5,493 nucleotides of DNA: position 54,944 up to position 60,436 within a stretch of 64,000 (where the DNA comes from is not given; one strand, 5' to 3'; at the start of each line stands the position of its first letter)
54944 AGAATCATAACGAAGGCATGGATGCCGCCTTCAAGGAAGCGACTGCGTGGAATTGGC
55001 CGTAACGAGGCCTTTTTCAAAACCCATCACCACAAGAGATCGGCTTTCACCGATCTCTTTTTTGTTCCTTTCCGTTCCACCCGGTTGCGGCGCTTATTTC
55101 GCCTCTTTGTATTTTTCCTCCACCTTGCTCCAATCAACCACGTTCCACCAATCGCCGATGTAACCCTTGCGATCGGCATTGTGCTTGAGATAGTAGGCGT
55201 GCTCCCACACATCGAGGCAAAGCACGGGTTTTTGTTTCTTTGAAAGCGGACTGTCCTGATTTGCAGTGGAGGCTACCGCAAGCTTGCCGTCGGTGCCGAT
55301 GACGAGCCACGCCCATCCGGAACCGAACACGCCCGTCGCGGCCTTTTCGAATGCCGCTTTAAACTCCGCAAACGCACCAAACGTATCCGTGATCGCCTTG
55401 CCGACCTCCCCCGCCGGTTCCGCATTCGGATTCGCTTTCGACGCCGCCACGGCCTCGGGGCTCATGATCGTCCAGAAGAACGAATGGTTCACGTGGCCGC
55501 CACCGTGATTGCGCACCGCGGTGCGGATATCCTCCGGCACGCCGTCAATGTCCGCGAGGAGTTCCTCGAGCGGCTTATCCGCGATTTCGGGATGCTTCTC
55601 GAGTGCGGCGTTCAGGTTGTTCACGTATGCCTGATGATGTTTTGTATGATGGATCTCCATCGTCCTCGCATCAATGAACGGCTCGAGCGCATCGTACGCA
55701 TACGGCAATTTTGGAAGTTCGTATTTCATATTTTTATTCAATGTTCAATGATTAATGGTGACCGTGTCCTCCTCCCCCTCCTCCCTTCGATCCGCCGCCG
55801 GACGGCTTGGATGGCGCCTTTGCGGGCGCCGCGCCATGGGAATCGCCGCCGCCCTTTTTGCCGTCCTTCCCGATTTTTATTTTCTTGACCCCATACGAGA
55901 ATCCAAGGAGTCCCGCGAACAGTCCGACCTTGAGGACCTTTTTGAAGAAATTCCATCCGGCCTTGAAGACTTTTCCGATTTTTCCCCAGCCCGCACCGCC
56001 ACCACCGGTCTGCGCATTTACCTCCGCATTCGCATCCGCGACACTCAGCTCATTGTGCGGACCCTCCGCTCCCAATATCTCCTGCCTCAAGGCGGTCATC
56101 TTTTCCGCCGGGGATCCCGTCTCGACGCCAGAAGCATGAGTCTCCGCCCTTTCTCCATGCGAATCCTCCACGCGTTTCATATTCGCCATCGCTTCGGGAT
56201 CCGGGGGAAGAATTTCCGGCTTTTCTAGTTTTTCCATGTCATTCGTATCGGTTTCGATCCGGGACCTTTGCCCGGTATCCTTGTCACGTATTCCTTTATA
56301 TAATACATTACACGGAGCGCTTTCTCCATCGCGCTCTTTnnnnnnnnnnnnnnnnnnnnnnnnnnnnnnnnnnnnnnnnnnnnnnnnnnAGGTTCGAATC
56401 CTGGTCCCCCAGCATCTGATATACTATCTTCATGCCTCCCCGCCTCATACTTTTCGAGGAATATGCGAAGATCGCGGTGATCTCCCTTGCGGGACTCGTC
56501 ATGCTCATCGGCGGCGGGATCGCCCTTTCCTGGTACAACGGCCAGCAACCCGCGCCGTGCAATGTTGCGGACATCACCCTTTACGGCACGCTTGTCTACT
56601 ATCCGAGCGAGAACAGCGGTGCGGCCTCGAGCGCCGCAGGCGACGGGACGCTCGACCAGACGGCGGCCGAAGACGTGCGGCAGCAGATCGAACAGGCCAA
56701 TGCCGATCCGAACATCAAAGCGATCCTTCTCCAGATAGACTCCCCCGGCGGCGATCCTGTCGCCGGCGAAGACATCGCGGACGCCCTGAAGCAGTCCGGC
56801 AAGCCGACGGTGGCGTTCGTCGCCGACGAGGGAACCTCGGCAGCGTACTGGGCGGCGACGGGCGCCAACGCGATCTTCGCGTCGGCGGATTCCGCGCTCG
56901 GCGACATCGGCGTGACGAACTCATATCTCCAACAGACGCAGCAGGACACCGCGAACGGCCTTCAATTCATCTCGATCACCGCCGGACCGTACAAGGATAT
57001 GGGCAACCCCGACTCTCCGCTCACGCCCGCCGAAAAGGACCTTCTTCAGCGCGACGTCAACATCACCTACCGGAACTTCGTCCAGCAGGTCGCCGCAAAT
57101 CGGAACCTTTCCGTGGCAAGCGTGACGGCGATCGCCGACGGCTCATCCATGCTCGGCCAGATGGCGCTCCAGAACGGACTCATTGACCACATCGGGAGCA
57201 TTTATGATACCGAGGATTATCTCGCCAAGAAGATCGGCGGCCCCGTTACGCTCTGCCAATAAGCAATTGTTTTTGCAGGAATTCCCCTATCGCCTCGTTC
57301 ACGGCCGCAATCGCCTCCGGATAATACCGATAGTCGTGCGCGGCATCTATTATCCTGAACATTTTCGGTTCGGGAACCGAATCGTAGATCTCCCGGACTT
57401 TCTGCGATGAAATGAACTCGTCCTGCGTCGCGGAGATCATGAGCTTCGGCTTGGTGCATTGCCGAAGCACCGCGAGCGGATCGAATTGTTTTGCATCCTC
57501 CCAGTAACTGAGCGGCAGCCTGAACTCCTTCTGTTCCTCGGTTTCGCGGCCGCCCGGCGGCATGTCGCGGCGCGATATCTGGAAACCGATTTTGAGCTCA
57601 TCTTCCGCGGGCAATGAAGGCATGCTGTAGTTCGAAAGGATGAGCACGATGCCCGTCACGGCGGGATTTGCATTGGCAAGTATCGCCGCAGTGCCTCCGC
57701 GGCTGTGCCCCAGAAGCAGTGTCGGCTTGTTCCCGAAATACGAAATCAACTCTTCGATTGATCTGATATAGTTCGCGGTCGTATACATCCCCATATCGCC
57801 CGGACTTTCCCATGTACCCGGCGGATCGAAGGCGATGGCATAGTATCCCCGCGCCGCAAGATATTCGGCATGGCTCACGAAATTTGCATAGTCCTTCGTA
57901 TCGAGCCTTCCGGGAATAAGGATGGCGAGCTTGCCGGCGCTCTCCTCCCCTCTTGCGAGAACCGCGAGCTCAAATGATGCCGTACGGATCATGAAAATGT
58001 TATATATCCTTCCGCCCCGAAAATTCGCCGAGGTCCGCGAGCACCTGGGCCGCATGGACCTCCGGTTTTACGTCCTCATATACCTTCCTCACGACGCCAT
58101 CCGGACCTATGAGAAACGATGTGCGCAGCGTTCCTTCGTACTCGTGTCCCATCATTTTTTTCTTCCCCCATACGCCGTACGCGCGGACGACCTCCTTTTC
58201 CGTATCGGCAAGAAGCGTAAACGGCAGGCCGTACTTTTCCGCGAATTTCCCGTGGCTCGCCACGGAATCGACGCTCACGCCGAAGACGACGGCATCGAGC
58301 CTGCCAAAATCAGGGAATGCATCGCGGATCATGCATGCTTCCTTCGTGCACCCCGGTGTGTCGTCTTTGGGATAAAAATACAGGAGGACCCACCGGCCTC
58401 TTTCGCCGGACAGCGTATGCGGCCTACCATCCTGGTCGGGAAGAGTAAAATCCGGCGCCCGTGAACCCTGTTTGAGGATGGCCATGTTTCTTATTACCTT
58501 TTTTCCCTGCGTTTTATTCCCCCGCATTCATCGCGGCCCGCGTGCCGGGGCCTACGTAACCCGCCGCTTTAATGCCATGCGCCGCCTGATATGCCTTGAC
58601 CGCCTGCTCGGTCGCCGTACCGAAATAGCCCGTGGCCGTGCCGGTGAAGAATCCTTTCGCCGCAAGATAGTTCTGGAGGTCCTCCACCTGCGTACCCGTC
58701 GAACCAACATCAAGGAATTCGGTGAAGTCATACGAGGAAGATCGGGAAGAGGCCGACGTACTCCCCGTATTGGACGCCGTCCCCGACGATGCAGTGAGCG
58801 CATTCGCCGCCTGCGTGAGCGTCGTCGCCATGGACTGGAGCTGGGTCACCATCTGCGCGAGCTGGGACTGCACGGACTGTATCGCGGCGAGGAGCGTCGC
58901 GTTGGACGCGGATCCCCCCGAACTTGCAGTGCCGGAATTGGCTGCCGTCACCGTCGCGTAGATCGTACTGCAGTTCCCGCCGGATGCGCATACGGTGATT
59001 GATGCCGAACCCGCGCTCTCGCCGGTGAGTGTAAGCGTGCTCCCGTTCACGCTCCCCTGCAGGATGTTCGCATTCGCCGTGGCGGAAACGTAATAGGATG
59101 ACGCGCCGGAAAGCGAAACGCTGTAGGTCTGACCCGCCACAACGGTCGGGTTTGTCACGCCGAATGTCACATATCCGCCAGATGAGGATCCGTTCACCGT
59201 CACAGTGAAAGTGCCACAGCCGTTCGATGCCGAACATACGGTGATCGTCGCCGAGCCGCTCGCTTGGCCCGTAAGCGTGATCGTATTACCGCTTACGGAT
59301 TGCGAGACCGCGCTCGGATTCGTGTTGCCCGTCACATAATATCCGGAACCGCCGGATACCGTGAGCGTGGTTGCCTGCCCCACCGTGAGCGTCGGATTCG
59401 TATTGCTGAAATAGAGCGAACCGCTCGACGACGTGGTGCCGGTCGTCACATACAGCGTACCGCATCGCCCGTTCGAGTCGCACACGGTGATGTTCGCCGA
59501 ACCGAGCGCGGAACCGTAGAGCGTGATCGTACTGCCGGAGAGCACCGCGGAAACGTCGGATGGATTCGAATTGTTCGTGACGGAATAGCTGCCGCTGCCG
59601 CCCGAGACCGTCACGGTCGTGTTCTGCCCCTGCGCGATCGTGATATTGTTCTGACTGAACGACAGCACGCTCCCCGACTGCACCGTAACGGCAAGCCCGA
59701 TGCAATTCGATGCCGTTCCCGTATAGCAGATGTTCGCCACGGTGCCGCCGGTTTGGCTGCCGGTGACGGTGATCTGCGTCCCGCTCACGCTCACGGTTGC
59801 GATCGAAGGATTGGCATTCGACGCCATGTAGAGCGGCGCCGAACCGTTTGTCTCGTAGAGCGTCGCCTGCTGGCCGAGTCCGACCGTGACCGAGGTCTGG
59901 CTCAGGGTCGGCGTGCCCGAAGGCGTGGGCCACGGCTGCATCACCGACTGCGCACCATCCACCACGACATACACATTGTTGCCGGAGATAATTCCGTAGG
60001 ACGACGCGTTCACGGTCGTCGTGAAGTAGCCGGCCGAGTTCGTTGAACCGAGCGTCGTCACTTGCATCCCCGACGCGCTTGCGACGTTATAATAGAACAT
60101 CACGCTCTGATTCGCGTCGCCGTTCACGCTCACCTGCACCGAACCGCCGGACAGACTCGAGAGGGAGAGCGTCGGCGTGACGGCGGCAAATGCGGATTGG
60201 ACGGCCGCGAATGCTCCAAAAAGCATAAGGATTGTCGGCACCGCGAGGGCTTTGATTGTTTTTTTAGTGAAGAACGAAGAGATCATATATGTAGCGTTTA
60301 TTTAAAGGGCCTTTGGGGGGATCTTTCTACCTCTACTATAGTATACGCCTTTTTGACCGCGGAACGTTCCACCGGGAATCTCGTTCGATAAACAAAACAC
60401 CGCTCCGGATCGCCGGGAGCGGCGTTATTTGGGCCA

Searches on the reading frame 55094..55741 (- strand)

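Call 32: search_protein_families(library=pfam, proteins=[window:55094-55741:-], max_evalue=0.001)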
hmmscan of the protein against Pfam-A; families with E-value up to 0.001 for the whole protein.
window:55094-55741:- (215 aa): 2 families
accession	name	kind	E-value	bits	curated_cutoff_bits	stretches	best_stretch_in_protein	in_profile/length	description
PF02777.23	Sod_Fe_C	-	7.6e-39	132.3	20.9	1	109-209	1-101/102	Iron/manganese superoxide dismutases, C-terminal domain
PF00081.27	Sod_Fe_N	-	2.9e-34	117.8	27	1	6-94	1-82/82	Iron/manganese superoxide dismutases, alpha-hairpin domain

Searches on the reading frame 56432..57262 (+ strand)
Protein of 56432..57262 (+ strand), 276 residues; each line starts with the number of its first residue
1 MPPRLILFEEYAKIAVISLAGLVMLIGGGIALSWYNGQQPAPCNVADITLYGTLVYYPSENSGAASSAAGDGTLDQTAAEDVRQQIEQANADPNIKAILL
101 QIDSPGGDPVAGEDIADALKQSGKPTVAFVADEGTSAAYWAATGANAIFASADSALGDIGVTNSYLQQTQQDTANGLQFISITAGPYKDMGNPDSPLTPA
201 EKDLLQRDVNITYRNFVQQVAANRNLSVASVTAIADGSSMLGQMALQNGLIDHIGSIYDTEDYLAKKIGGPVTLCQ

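Call 18: search_protein_families(library=pfam, proteins=[window:56432-57262:+], max_evalue=0.0001)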
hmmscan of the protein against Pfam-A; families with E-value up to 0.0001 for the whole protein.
window:56432-57262:+ (276 aa): 3 families
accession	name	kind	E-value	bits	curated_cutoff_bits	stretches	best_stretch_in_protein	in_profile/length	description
PF01343.23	Peptidase_S49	-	4.3e-33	114.9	24.9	1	119-266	2-149/154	Peptidase family S49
PF25145.1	NfeD1b_N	-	1.1e-09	38.7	40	1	75-164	12-100/189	NfeD1b, N-terminal domain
PF00574.28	CLP_protease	-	1e-05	26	20.2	1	73-132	24-82/182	Clp protease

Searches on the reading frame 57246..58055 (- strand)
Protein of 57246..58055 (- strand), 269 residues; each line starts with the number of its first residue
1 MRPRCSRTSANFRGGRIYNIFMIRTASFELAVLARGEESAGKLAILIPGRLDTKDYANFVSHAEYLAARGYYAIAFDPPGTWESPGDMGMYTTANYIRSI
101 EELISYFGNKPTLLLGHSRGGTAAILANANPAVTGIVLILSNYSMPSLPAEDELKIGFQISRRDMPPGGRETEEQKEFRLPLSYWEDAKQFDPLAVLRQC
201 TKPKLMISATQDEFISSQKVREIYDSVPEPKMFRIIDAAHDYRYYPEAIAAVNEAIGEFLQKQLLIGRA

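Call 18: search_protein_families(library=pfam, proteins=[window:57246-58055:-], max_evalue=0.0001)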
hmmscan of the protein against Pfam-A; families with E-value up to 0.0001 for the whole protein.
window:57246-58055:- (269 aa): 4 families
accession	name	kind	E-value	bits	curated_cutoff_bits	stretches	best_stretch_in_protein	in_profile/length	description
PF00561.26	Abhydrolase_1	-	4e-13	50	25.8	1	45-152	4-111/245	alpha/beta hydrolase fold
PF12697.13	Abhydrolase_6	-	6.5e-10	40.5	26.3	1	60-251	20-216/217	Alpha/beta hydrolase family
PF12146.15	Hydrolase_4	-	1.8e-09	37.7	27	1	57-139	18-107/239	Serine aminopeptidase, S33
PF10142.15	PhoPQ_related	-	9.8e-05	21.7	20.3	0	191-257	251-318/367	PhoPQ-activated pathogenicity-related protein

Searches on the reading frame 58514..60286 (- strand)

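Call 18: search_protein_families(library=pfam, proteins=[window:58514-60286:-], max_evalue=0.0001)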
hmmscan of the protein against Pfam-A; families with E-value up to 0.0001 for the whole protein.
window:58514-60286:- (590 aa): 2 families
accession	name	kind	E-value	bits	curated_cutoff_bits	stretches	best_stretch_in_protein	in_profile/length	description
PF01471.23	PG_binding_1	-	2.2e-17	63.4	23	1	530-586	1-57/57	Putative peptidoglycan binding domain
PF13629.12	T2SS-T3SS_pil_N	-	2.7e-11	43.5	23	0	215-277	5-66/72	Pilus formation protein N terminal region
